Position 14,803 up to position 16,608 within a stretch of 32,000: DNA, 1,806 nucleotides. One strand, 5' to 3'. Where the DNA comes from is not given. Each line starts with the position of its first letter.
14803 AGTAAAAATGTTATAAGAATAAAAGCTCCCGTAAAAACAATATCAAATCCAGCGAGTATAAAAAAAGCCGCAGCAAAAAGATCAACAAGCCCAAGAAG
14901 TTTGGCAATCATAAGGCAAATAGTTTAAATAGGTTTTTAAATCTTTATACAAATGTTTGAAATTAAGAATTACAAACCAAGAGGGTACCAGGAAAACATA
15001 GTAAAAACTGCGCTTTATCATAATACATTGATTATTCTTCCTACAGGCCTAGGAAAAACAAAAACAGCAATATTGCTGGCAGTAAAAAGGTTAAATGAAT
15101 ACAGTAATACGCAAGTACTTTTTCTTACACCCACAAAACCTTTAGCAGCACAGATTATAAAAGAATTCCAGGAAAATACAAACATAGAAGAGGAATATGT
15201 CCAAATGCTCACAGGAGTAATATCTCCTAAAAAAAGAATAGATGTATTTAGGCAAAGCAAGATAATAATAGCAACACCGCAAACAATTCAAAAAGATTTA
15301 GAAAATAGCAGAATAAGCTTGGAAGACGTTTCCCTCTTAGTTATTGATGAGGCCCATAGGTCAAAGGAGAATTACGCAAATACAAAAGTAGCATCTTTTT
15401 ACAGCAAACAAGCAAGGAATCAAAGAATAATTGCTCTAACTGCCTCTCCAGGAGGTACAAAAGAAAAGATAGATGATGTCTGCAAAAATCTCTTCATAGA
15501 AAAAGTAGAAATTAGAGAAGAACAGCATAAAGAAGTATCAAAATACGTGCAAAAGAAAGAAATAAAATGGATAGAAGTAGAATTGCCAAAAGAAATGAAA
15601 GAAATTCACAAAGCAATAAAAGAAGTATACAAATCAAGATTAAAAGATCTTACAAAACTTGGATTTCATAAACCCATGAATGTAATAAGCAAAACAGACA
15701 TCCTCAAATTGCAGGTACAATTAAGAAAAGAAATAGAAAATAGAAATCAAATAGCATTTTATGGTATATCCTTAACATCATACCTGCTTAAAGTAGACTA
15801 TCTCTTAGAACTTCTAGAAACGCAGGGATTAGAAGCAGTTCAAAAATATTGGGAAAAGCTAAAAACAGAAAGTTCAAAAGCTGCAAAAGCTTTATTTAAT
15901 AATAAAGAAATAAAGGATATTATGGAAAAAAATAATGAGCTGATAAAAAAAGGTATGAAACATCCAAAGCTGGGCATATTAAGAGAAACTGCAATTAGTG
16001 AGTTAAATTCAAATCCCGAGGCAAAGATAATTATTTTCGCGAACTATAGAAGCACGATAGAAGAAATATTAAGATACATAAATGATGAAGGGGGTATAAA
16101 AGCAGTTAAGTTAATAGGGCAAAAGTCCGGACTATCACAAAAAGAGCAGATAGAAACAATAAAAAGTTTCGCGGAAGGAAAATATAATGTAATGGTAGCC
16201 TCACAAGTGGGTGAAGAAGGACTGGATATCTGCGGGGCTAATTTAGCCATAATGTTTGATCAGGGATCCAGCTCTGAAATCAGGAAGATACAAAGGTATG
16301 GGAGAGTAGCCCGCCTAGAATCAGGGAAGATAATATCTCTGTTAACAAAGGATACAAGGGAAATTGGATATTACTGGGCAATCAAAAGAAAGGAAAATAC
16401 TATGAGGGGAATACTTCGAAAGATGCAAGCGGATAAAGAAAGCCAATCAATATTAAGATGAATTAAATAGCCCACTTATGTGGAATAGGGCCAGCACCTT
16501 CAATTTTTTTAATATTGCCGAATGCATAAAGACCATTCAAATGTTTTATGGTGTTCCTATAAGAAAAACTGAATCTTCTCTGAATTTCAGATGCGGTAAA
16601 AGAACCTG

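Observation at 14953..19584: Hef is split into separate helicase and nuclease genes with 2.46 kb of mobile/accessory DNA between them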

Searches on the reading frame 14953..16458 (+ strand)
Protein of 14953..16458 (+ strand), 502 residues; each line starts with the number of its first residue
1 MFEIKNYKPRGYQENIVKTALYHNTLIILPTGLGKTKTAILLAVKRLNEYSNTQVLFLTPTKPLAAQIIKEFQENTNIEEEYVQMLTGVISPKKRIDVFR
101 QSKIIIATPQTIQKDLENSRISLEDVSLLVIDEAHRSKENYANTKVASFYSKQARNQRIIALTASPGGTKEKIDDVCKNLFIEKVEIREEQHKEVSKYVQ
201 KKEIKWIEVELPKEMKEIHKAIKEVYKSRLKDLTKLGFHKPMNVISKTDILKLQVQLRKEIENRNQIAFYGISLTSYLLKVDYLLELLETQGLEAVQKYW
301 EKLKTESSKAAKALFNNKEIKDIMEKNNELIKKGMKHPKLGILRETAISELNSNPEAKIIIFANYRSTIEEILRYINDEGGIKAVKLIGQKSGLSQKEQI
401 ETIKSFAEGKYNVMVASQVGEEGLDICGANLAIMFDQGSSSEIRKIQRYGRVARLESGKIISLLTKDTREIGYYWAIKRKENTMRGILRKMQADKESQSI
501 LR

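Call 3: search_protein_families(library=pfam, proteins=[window:14953-16458:+], max_evalue=0.01)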
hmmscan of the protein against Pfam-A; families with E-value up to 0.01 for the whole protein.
window:14953-16458:+ (502 aa): 13 families
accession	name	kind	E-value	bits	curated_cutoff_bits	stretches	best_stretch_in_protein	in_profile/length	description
PF00270.35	DEAD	-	6.1e-27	94.8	26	1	12-167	3-161/167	DEAD/DEAH box helicase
PF04851.21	ResIII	-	2.6e-22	79.9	22.5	1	7-166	2-162/164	Type III restriction enzyme, res subunit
PF00271.37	Helicase_C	-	8.6e-22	77.9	23.5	1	347-455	6-109/110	Helicase conserved C-terminal domain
PF21210.2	RNA_helicase_helical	-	3.4e-13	50.1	27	1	224-323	2-106/108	Putative ATP-dependent RNA helicase, helical bundle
PF18766.7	SWI2_SNF2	-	4.5e-10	40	26.7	1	30-173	26-162/221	SWI2/SNF2 ATPase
PF16203.11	ERCC3_RAD25_C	-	3.6e-05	23.6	27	1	393-480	88-182/248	ERCC3/RAD25/XPB C-terminal helicase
PF07652.20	Flavi_DEAD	-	0.00074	20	21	1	29-173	11-143/148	Flavivirus DEAD domain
PF13245.12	AAA_19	-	0.00084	20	25.1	0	13-135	1-100/134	AAA domain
PF22590.2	Cas3-like_C_2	-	0.001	19.7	27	1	397-455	45-104/106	CRISPR-associated nuclease/helicase Cas3, C-terminal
PF14617.12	CMS1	-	0.0012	18.7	35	1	46-141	118-215/250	U3-containing 90S pre-ribosomal complex subunit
PF13604.12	AAA_30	-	0.0014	18.8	27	1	13-137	6-100/191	AAA domain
PF13401.12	AAA_22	-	0.0035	18.1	27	0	30-137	13-96/130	AAA domain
PF13307.12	Helicase_C_2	-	0.0088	16.5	25.3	0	354-432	7-86/170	Helicase C-terminal domain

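Call 4: search_protein_families(library=ncbifam, proteins=[window:14953-16458:+], max_evalue=0.01)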
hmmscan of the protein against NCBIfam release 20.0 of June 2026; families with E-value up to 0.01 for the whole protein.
window:14953-16458:+ (502 aa): 38 families (the best 25 are shown)
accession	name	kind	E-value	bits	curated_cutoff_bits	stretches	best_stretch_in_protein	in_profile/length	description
NF010337.0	PRK13766.1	equivalog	3.5e-157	524.8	610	1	8-497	16-510/781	Hef nuclease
NF008394.0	PRK11192.1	equivalog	2.5e-27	95.8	507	2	8-197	25-219/441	ATP-dependent RNA helicase SrmB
NF008744.0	PRK11776.1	equivalog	4.7e-26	91.4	524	2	30-200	49-219/460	ATP-dependent RNA helicase DbpA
NF053631.1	RNA_helic_CshA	equivalog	1.1e-20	74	646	2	13-137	26-153/434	degradosome RNA helicase CshA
NF053636.1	DDHlcsCsdAPsy1082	equivalog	1.3e-16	60.2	890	2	8-192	25-216/512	DEAD/DEAH box helicase CsdA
NF002340.1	PRK01297.1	equivalog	1.9e-16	59.9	564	2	351-467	244-356/372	ATP-dependent RNA helicase RhlB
TIGR04095.1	dnd_restrict_1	equivalog_domain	1.7e-15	57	600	2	6-154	6-158/451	DNA phosphorothioation system restriction enzyme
TIGR01587.1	cas3_core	equivalog_domain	2.1e-15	56.7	102.45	2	314-456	184-320/358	CRISPR-associated helicase Cas3'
NF053711.1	RNA_heli_RhlE1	exception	1.1e-13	50.8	750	2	352-468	240-352/434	RNA helicase RhlE1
NF041062.1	DpdE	equivalog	7e-13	47.4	500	2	277-456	471-640/1048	protein DpdE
NF003419.0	PRK04837.1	equivalog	7.4e-12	44.7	588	1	355-464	255-360/424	ATP-dependent RNA helicase RhlB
NF007882.0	PRK10590.1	equivalog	7.9e-11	41.5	743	2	33-137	49-161/456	ATP-dependent RNA helicase RhlE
NF045503.1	repair_heli_XPB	equivalog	1.7e-10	40.1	610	2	351-473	413-530/548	DNA repair helicase XPB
TIGR02621.3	cas3_GSU0051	exception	3.5e-10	39.4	400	2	4-47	9-55/854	type I-G CRISPR-associated helicase/endonuclease Cas3g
NF053710.1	RNA_heli_RhlE2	exception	1.6e-09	36.7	925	2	52-136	79-164/635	RNA helicase RhlE2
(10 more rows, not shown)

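Call 11: find_encoding_contigs(protein=window:14953-16458:+, flank=10000, max_places=10)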
Protein window:14953-16458:+ (502 aa): 1 contig read that carries it; 1 place shown.
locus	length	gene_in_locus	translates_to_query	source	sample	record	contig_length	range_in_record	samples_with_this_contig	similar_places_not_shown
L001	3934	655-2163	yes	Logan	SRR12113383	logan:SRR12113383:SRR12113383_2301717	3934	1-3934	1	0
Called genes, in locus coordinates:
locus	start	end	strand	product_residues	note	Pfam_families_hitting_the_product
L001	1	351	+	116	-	?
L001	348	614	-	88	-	-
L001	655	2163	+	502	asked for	PF00270:DEAD, PF04851:ResIII, PF18766:SWI2_SNF2, PF21210:RNA_helicase_helical, PF00271:Helicase_C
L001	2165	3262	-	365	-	PF14528:LAGLIDADG_3 (weak)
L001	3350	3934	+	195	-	?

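Call 13: find_related_loci(query=window:14953-16458:+, collection=genome_contigs, flank=8000)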
Query window:14953-16458:+ (502 aa) in genome_contigs; peptide patterns used: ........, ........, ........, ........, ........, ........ (x = any residue, [..] = any of these).
76 stretches matched a pattern; 2 encode a relative of the query (tblastn E <= 1e-3); 2 distinct loci.
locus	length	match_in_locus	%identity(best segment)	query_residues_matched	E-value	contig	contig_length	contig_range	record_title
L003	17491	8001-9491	52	1-495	8e-163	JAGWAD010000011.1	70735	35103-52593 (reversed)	Candidatus Woesearchaeota archaeon isolate RIFCSPLOWO2_01_FULL_28_39 rifcsplowo2_01_scaffold_1555, whole genome shotgun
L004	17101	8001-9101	47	129-493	3e-103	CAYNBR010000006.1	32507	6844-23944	MAG TPA_asm: Candidatus Woesearchaeota archaeon isolate ERP125453_co2_375 genome assembly, contig: NODE_350_length_32507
